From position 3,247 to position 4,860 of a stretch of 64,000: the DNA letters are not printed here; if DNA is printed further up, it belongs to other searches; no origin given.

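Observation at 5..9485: Candidate 'amidino shuttle': amidinotransferase coupled to the arginine synthetase (ArcE-OTC-carbamate kinase) pathway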

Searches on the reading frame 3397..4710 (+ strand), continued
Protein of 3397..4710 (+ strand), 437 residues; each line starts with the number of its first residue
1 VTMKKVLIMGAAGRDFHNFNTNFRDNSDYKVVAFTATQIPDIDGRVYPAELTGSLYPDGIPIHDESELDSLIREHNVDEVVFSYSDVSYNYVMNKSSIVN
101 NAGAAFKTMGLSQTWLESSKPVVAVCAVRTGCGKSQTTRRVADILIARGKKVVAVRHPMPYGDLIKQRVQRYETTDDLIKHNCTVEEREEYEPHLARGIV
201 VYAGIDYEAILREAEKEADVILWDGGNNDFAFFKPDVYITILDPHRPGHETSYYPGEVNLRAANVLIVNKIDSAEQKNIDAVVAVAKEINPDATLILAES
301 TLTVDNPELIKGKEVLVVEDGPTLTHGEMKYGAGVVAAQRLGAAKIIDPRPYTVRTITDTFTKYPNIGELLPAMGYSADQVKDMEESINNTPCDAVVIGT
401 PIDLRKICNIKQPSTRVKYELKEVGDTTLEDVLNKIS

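Call 65: find_related_loci(query=L127:6770-7873:+, collection=genome_contigs, flank=7000)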
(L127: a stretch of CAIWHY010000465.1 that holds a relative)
Query L127:6770-7873:+ (367 aa) in genome_contigs; peptide patterns used: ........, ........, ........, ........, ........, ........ (x = any residue, [..] = any of these).
600 stretches matched a pattern (row limit reached: there are more); 587 encode a relative of the query (tblastn E <= 1e-3); the best 80 are kept; 80 distinct loci.
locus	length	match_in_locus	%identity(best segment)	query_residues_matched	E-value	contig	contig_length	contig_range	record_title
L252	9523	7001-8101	100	1-367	0e+0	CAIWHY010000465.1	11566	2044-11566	MAG: uncultured Thermoleophilia bacterium isolate Umea3_bin-0017 genome assembly, contig: bin-0017:465/568, whole genome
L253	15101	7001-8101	86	1-367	0e+0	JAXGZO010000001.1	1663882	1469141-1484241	MAG: Thermoleophilia bacterium isolate AnMBR.bin539 bin539_1, whole genome shotgun sequence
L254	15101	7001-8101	82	1-367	0e+0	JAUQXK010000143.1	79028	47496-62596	MAG: Desulfobacterales bacterium isolate BIN27 contig_300166, whole genome shotgun sequence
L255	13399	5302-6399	75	2-367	0e+0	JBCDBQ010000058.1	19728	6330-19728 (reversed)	MAG: Pseudomonadota bacterium isolate P01_F01_bin.87 k141_1713968_length_19728_cov_93.2788, whole genome shotgun sequenc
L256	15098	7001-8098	74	2-367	0e+0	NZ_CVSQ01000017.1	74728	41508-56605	Candidatus Pelagibacter communis strain SCGC AAA795-O19, whole genome shotgun sequence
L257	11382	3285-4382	74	2-367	0e+0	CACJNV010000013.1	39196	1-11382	uncultured Pelagibacteraceae bacterium isolate AG-447-L07 genome assembly, contig: AG-447-L07_NODE_13, whole genome shot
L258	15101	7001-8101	74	1-367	0e+0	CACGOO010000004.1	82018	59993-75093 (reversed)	uncultured Pelagibacteraceae bacterium isolate AG-910-E21 genome assembly, contig: AG-910-E21_NODE_4, whole genome shotg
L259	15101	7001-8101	74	1-367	0e+0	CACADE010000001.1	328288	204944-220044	uncultured Pelagibacteraceae bacterium isolate AG-897-G09 genome assembly, contig: AG-897-G09_NODE_1, whole genome shotg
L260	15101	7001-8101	74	1-367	0e+0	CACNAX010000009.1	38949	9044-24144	MAG: uncultured Pelagibacteraceae bacterium isolate AG-920-C15 genome assembly, contig: AG-920-C15_NODE_9, whole genome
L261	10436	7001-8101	74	1-367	0e+0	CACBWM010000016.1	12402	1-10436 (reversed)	uncultured Pelagibacteraceae bacterium isolate AG-359-N03 genome assembly, contig: AG-359-N03_NODE_16, whole genome shot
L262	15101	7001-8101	74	1-367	0e+0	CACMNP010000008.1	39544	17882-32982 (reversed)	MAG: uncultured Pelagibacteraceae bacterium isolate AG-919-D18 genome assembly, contig: AG-919-D18_NODE_8, whole genome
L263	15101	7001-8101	74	1-367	0e+0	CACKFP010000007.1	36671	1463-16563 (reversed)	uncultured Pelagibacteraceae bacterium isolate AG-453-K23 genome assembly, contig: AG-453-K23_NODE_7, whole genome shotg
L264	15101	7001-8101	74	1-367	0e+0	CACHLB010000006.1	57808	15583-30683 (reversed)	uncultured Pelagibacteraceae bacterium isolate AG-912-A14 genome assembly, contig: AG-912-A14_NODE_6, whole genome shotg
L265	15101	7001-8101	74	1-367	0e+0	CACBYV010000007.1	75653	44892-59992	uncultured Pelagibacteraceae bacterium isolate AG-900-I19 genome assembly, contig: AG-900-I19_NODE_7, whole genome shotg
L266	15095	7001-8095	75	3-367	0e+0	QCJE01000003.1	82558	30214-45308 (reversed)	Pelagibacteraceae bacterium AG-404-P07 Ga0172147_103, whole genome shotgun sequence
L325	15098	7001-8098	73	2-367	0e+0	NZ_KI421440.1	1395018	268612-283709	Candidatus Pelagibacter ubique HTCC8051 HTC8051_Contig1.1, whole genome shotgun sequence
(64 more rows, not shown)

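Call 76: search_protein_families(library=pfam, max_evalue=0.00001, proteins=[L254:4701-6527:+])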
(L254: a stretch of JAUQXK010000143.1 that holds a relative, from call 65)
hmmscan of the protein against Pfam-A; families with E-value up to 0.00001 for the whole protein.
L254:4701-6527:+ (608 aa): 5 families
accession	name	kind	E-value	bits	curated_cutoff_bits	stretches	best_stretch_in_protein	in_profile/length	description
PF08447.18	PAS_3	-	1.4e-25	89.8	25.6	1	229-317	3-89/89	PAS fold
PF13426.13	PAS_9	-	5e-16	59.3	27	1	345-448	1-103/103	PAS domain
PF00196.25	GerE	-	1.2e-12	47.7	23.5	1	547-593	2-48/57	Bacterial regulatory proteins, luxR family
PF13188.13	PAS_8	-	1.7e-11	44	21.8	1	335-380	1-48/65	PAS domain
PF00989.32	PAS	-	2.7e-08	34.2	22.6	0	336-434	2-95/113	PAS fold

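Call 83: predict_structure(alignment_id=A2)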
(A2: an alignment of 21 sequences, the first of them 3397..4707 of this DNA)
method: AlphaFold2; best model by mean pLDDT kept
length: 437 residues; sequences in the alignment: 21
mean_pLDDT: 85.6   pTM: 0.85
mean pLDDT of the five models: 85.6, 85.6, 82.8, 81.8, 81.5
residues with pLDDT >= 90: 200; 70-90: 184; 50-70: 53; < 50: 0
segments of 3 or more residues with pLDDT < 50: none
pLDDT, mean of each block of 10 residues (from residue 1): 86 71 88 79 76 88 91 96 84 93 92 89 90 87 94 81 72 89 77 90 87 95 79 93 88 88 94 92 97 95 92 91 58 83 89 67 65 73 88 92 84 91 92 79
secondary structure, 60 per line:
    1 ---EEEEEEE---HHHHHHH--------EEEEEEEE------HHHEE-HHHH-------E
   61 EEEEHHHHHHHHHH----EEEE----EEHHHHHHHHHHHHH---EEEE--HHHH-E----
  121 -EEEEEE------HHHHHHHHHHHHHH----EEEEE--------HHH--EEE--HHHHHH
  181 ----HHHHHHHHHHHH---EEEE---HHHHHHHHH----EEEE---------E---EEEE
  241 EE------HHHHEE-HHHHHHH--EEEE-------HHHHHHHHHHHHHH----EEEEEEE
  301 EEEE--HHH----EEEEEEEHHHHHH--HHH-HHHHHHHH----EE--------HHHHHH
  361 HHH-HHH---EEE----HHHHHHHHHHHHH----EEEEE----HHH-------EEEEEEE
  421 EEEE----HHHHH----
elements in order: E4-10 H14-20 E29-36 H49-52 E60-64 H65-74 E79-82 H89-101 E105-108 H111-114 E122-127 H134-147 E152-156 E170-172 H175-180 H185-196 E200-203 H207-215 E220-223 E237-242 H249-252 H256-262 E265-268 H276-289 E294-304 E314-320 H321-326 H333-340 H355-363 E371-373 H378-390 E395-399 E414-424 H429-433

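Call 85: search_protein_families(library=pfam, max_evalue=0.00001, proteins=[L254:12164-12769:+, L254:13646-14152:+, L254:1402-2739:+, L254:2780-3598:+, L254:3625-4584:+])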
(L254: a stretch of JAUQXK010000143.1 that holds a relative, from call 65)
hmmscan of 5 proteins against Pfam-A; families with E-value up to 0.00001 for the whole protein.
L254:12164-12769:+ (201 aa): 0 families

L254:13646-14152:+ (168 aa): 3 families
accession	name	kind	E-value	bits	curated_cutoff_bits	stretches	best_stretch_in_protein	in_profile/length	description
PF01202.28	SKI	-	4.8e-37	128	22.1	1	13-165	1-157/159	Shikimate kinase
PF13238.12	AAA_18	-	6e-09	36.9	29.4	1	7-115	1-110/128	AAA domain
PF13671.12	AAA_33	-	7.7e-06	26.7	27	0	7-46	2-40/143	AAA domain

L254:1402-2739:+ (445 aa): 2 families
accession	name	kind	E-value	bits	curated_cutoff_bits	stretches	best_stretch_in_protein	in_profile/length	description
PF01266.30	DAO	-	6.4e-44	151.4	27.9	1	6-398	1-353/353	FAD dependent oxidoreductase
PF00070.33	Pyr_redox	-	8.2e-06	26.7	22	0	7-40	2-35/82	Pyridine nucleotide-disulphide oxidoreductase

L254:2780-3598:+ (272 aa): 1 family
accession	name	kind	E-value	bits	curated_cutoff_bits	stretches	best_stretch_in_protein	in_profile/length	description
PF01012.27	ETF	-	3.3e-34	118.7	26.7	1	43-221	6-178/181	Electron transfer flavoprotein domain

L254:3625-4584:+ (319 aa): 2 families
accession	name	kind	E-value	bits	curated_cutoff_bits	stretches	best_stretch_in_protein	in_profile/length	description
PF00766.25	ETF_alpha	-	2.5e-36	123.9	27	1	193-273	1-81/81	Electron transfer flavoprotein FAD-binding domain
PF01012.27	ETF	-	8.1e-17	62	26.7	1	5-169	2-175/181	Electron transfer flavoprotein domain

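Call 86: fold_search(model_id=the predicted structure, library=pdb)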
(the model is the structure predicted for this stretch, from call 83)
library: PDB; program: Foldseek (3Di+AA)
matches with E <= 10: 1525; with E <= 0.001: 19
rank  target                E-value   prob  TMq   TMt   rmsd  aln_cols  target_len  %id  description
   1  8oru_AAA              1.0e-17  1.00  0.47  0.45  16.0       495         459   14  cyclic 2,3-diphosphoglycerate synthetase from the hyperthermophilic archaeon Methanothermus fervidus bound to 2,3-di (released 2023-12-06)
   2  8ork                  2.4e-17  1.00  0.43  0.41  17.1       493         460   14  cyclic 2,3-diphosphoglycerate synthetase from the hyperthermophilic archaeon Methanothermus fervidus (released 2023-12-06)
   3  4lkv_B                8.9e-09  1.00  0.46  0.61   7.0       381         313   14  Determinants of lipid substrate and membrane binding for the tetraacyldisaccharide-1-phosphate 4 -kinase LpxK (released 2014-07-09)
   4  4ehx                  2.2e-08  1.00  0.45  0.59   7.8       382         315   15  Crystal structure of LpxK from Aquifex aeolicus at 1.9 angstrom resolution (released 2012-08-29)
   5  4ehy                  4.3e-08  1.00  0.43  0.58   7.7       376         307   14  Crystal structure of LpxK from Aquifex aeolicus in complex with ADP/Mg2+ at 2.2 angstrom resolution (released 2012-08-29)
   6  4ehw                  1.2e-07  1.00  0.43  0.58   7.9       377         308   14  Crystal structure of LpxK from Aquifex aeolicus at 2.3 angstrom resolution (released 2012-08-29)
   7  4itn                  1.4e-07  1.00  0.46  0.61   6.9       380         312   14  Crystal structure of "compact P-loop" LpxK from Aquifex aeolicus in complex with chloride at 2.2 angstrom resolution (released 2013-04-03)
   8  4lkv_C                6.7e-07  1.00  0.44  0.58   7.7       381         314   14  Determinants of lipid substrate and membrane binding for the tetraacyldisaccharide-1-phosphate 4 -kinase LpxK (released 2014-07-09)
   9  2hf8_A                1.1e-05  1.00  0.29  0.55   4.0       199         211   18  Crystal structure of HypB from Methanocaldococcus jannaschii in the triphosphate form, in complex with zinc (released 2006-07-04)
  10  2hf8_B                4.6e-05  1.00  0.29  0.56   3.7       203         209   14  Crystal structure of HypB from Methanocaldococcus jannaschii in the triphosphate form, in complex with zinc (released 2006-07-04)
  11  2g0t_A                9.0e-05  1.00  0.20  0.26  17.2       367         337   12  Crystal structure of a putative nucleotide binding protein (tm0796) from Thermotoga maritima at 2.67 A resolution (released 2006-02-28)
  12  2g0t_B                1.3e-04  1.00  0.21  0.27  15.4       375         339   11  Crystal structure of a putative nucleotide binding protein (tm0796) from Thermotoga maritima at 2.67 A resolution (released 2006-02-28)
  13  2obn_B                3.2e-04  1.00  0.25  0.30  16.8       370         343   10  Crystal structure of a duf1611 family protein (ava_3511) from anabaena variabilis atcc 29413 at 2.30 A resolution (released 2007-01-16)
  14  5l3r_C                4.4e-04  1.00  0.28  0.44  14.0       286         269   15  Structure of the GTPase heterodimer of chloroplast SRP54 and FtsY from Arabidopsis thaliana (released 2016-06-08)
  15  5xkt_A                5.4e-04  1.00  0.28  0.57   4.5       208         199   16  Klebsiella pneumoniae UreG in complex with GMPPNP and nickel (released 2017-12-13)
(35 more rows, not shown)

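Call 88: search_protein_families(library=ncbifam, max_evalue=1e-10, proteins=[L325:2947-3555:+, L325:3548-4801:+, L325:4853-5758:+, L325:5763-6980:+, L325:8103-9155:+, L325:9910-11547:-, L325:11556-12590:-, L254:1402-2739:+])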
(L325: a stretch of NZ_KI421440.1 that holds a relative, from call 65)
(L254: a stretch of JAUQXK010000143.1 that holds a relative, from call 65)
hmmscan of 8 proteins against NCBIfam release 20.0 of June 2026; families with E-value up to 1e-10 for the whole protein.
L325:2947-3555:+ (202 aa): 8 families
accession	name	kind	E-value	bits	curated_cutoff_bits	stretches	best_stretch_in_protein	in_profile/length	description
TIGR02665.1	molyb_mobA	equivalog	2.9e-37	128.5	151.85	1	8-192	3-185/186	molybdenum cofactor guanylyltransferase MobA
NF001457.0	PRK00317.1-3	equivalog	3.6e-31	108.2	164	1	8-199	4-197/200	molybdenum cofactor guanylyltransferase MobA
NF011058.0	PRK14489.1-3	exception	4.9e-23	81.3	820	1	4-194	7-200/382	molybdenum cofactor guanylyltransferase MobA, DUF3305 domain-containing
NF001837.0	PRK00560.1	equivalog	6.6e-23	81.4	182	1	6-201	9-193/196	molybdenum cofactor guanylyltransferase MobA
NF002741.0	PRK02726.1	equivalog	7.5e-19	68.1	179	1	4-197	6-196/200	molybdenum cofactor guanylyltransferase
NF011056.0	PRK14489.1-1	equivalog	6.7e-18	64.9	379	1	4-197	4-194/363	bifunctional molybdenum cofactor guanylyltransferase MobA/molybdopterin-guanine dinucleotide biosynthesis adaptor protein MobB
NF001855.0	PRK00576.1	equivalog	7.3e-17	61.6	205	1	2-195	3-192/197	molybdenum cofactor guanylyltransferase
NF011057.0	PRK14489.1-2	subfamily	5.5e-16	58.8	541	1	3-194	4-193/363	bifunctional molybdenum cofactor guanylyltransferase MobA/molybdopterin-guanine dinucleotide biosynthesis adaptor protein MobB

L325:3548-4801:+ (417 aa): 7 families
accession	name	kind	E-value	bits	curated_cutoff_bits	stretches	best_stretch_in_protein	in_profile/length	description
NF007960.1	PRK10680.1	equivalog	3.9e-78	263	440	1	4-405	3-397/401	molybdopterin molybdotransferase MoeA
NF011068.0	PRK14498.1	equivalog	3.4e-74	250.1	534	1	2-405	10-406/647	molybdopterin biosynthesis protein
NF011060.0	PRK14491.1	equivalog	9.2e-58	196.1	532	1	8-404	207-589/598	bifunctional molybdopterin-guanine dinucleotide biosynthesis adaptor protein MobB/molybdopterin molybdotransferase MoeA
NF045515.2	Glp_gephyrin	equivalog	5e-54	183.6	475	1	10-407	9-401/403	molybdotransferase-like divisome protein Glp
NF050098.1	MoeA_actino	exception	8.6e-48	163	560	1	8-406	7-397/400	molybdopterin molybdotransferase MoeA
NF011067.0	PRK14497.1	equivalog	2.2e-44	151.9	536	1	9-345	19-343/546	putative molybdopterin biosynthesis protein MoeA/unknown domain fusion protein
TIGR00177.1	molyb_syn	domain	3.3e-22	79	85.35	1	182-322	2-148/148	molybdenum cofactor synthesis domain-containing protein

L325:4853-5758:+ (301 aa): 1 family
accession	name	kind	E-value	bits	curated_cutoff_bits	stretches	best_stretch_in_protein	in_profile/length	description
TIGR00950.1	2A78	equivalog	2e-15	56.9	230.2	1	76-278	50-257/264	carboxylate/amino acid/amine transporter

L325:5763-6980:+ (405 aa): 7 families
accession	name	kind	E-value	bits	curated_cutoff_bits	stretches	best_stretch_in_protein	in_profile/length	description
NF040821.1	dipep_PepQ_Arch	equivalog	5.7e-30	104.5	630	1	27-393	2-340/346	Xaa-Pro dipeptidase PepQ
NF007310.0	PRK09795.1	equivalog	8.6e-22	77.4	393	1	29-388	5-345/361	aminopeptidase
TIGR02993.1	ectoine_eutD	equivalog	1.1e-18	67.5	613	1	15-358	2-352/391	ectoine hydrolase DoeA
NF038259.1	ectoine_DoeA_2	exception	2.2e-18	66.2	575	1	17-373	7-361/386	ectoine hydrolase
TIGR00500.1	met_pdase_I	equivalog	2e-15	57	171.35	1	160-365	3-205/247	type I methionyl aminopeptidase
NF011173.0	PRK14575.1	equivalog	8.8e-14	51.3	850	0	136-393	154-397/406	putative peptidase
NF011174.0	PRK14576.1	subfamily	1.3e-11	44.1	487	0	154-360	171-367/405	putative endopeptidase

L325:8103-9155:+ (350 aa): 1 family
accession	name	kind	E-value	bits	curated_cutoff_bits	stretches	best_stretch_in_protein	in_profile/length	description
NF041359.1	GntG_guanitoxin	subfamily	1.8e-19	70.1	230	1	11-347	6-342/343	GntG family PLP-dependent aldolase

L325:9910-11547:- (545 aa): 0 families

L325:11556-12590:- (344 aa): 2 families
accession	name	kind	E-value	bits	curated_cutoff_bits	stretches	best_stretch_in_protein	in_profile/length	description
TIGR00675.1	dcm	superfamily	3.8e-50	171.4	100.65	1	7-330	2-328/329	DNA (cytosine-5-)-methyltransferase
NF007772.0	PRK10458.1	subfamily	4.2e-11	42.1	710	0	68-186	161-294/472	DNA cytosine methylase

L254:1402-2739:+ (445 aa): 6 families
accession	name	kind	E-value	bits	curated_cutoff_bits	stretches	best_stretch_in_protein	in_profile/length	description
NF008425.0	PRK11259.1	equivalog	2.7e-18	66.1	257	1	2-229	2-203/377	N-methyl-L-tryptophan oxidase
NF033460.1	glycerol3P_ox_II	equivalog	1.2e-14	54.3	460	0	4-71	1-71/361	type 2 glycerol-3-phosphate oxidase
TIGR01373.1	soxB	subfamily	1.1e-13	50.8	529.45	0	3-238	29-247/407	sarcosine oxidase subunit beta family protein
TIGR01377.1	soxA_mon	subfamily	1.3e-13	50.4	479.65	1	5-414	1-371/381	amino oxidase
NF001933.0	PRK00711.1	subfamily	6.3e-11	41.9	383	0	8-56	4-52/429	D-amino acid dehydrogenase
TIGR02352.1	thiamin_ThiO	equivalog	8.4e-11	41.5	250.8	0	8-253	2-224/351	glycine oxidase ThiO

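Call 91: search_dna_similar(query=window:3397-4710:+, collection=plasmids, mode=protein, max_rows=15)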
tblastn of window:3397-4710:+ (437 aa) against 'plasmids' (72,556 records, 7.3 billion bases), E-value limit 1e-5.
Records with a match: 3; places in all: 3; records where one place covers at least 80% of the query: 2.
Best place of each record, by identity: <60% 3.
By first word of the organism name: Salinirubellus 1; Haloferacaceae 1; Salinigranum 1.
By predicted mobility (MOB-suite, as given by PLSDB): non-mobilizable 3.
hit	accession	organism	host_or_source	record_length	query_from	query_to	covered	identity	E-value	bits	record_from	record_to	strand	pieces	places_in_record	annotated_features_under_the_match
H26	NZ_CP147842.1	Salinirubellus sp. SYNS196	cell cuture,sediment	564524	1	435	100%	52.2%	2e-147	471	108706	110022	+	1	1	cyclic 2,3-diphosphoglycerate synthase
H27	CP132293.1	Haloferacaceae archaeon XH8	cell culture,Pickle salt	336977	1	435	100%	51.2%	3e-143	458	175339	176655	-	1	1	record has no annotation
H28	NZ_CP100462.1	Salinigranum marinum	cell culture,Saline soil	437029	1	435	77%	47.2%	3e-43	320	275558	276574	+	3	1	hypothetical protein (x2)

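Call 92: get_annotated_region(hit=H26, flank=6000)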
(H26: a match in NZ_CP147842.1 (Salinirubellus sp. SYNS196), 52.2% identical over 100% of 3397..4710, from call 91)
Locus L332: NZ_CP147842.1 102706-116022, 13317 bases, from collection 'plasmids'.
description: Salinirubellus sp. SYNS196 plasmid unnamed1
organism: Salinirubellus sp. SYNS196 (NCBI taxid 3131999)
taxonomy: Archaea; Euryarchaeota; Halobacteria; Halobacteriales; Haloarculaceae; Salinirubellus; Salinirubellus sp. SYNS196
host: -; source: cell cuture,sediment; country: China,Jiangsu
typing (MOB-suite, as given by PLSDB): non-mobilizable
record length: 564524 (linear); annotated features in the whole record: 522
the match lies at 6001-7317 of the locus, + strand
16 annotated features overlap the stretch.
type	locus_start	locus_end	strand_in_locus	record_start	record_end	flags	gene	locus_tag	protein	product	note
CDS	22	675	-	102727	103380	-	-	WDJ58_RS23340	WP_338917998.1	methyltransferase domain-containing protein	-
CDS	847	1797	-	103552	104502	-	-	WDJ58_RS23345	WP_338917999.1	PfkB family carbohydrate kinase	-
CDS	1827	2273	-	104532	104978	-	-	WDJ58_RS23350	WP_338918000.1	universal stress protein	-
CDS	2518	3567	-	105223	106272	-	-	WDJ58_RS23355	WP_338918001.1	PAS domain-containing sensor histidine kinase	-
CDS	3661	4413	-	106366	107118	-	-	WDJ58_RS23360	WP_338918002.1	PAC2 family protein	-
CDS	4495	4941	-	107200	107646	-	-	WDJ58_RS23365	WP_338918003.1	universal stress protein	-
CDS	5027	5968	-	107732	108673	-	arcC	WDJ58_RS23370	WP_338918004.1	carbamate kinase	GO:0006520 - amino acid metabolic process [Evidence IEA]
CDS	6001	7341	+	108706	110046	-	-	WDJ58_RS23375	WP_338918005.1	cyclic 2,3-diphosphoglycerate synthase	-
CDS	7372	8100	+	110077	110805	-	-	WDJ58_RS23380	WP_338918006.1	TVP38/TMEM64 family protein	-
CDS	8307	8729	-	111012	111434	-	-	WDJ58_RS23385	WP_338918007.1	universal stress protein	-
CDS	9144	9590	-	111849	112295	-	-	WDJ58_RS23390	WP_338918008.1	universal stress protein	-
CDS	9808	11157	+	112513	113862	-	-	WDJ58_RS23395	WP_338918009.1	RimK/LysX family protein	-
CDS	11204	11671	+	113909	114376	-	-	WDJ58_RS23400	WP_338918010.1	pyridoxamine 5'-phosphate oxidase family protein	-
CDS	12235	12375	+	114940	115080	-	-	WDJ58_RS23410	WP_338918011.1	hypothetical protein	-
CDS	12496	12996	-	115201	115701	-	-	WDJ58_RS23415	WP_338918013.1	hypothetical protein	-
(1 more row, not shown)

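Call 98: find_encoding_contigs(protein=P0124, flank=8000, max_places=2)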
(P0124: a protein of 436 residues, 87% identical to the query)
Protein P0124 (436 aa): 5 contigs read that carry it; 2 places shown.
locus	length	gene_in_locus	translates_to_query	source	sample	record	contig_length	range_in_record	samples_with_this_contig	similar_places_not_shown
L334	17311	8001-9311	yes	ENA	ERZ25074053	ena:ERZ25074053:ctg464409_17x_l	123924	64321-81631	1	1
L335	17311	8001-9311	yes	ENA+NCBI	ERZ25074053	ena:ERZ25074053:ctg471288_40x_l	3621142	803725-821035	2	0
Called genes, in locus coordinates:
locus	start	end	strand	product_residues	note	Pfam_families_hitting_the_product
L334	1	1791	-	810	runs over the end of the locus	-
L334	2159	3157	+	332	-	-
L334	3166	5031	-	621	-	PF06452:CBM9_1 (faint), PF19313:DUF5916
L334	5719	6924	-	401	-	PF00474:SSF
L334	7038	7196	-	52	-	-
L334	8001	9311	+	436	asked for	-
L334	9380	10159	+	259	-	PF13344:Hydrolase_6, PF13419:HAD_2, PF00702:Hydrolase, PF13242:Hydrolase_like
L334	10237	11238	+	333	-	PF02729:OTCace_N, PF00185:OTCace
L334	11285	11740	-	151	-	PF01948:PyrI, PF02748:PyrI_C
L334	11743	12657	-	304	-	PF02729:OTCace_N, PF00185:OTCace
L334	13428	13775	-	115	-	-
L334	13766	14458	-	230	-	-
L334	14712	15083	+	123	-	PF00903:Glyoxalase (weak)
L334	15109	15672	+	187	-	PF28474:DUF8412, PF13376:OmdA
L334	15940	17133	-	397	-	PF00672:HAMP, PF02518:HATPase_c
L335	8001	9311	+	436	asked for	-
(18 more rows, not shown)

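Call 102: find_homologous_proteins(query=P0259, max_evalue=1e-20)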
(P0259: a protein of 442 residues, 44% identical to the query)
Query P0259 (442 aa): 7847 proteins with E <= 1e-20 among 8000 candidates; the best 120 are listed.
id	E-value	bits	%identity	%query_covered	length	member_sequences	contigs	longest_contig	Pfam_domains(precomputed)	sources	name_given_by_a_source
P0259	4.4e-287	970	100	100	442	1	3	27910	PF10609.16,PF01656.30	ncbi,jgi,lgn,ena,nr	ncbi:MAG: GTPase [Crenarchaeota archaeon]|nr:GTPase [Thermoproteota archaeon]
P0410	2.7e-218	743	74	100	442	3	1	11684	PF01656.30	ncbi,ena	-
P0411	9.0e-165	567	59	99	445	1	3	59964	-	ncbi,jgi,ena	-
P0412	2.1e-164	566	60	95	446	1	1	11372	-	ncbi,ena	-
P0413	2.0e-163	562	58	98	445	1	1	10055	-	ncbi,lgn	ncbi:MAG: cyclic 2,3-diphosphoglycerate synthase [Pyrodictiaceae archaeon]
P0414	3.0e-163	562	59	99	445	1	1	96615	-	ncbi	-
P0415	3.2e-163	562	58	98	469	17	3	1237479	-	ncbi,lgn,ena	-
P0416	4.8e-162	558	58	98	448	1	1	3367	-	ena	-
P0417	6.8e-162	557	58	98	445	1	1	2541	-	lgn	-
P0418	1.0e-161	557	57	98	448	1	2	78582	-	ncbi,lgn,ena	-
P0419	2.2e-161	556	59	98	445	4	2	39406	-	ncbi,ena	-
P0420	3.7e-161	555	59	98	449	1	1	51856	-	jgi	jgi:predicted GTPase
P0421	5.6e-161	554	57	98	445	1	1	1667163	-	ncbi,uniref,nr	ncbi:cyclic 2,3-diphosphoglycerate synthase [Hyperthermus butylicus]|uniref:Universally conserved pr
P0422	2.5e-160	552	59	98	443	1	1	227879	-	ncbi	-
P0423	3.5e-160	552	59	98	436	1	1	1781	-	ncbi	-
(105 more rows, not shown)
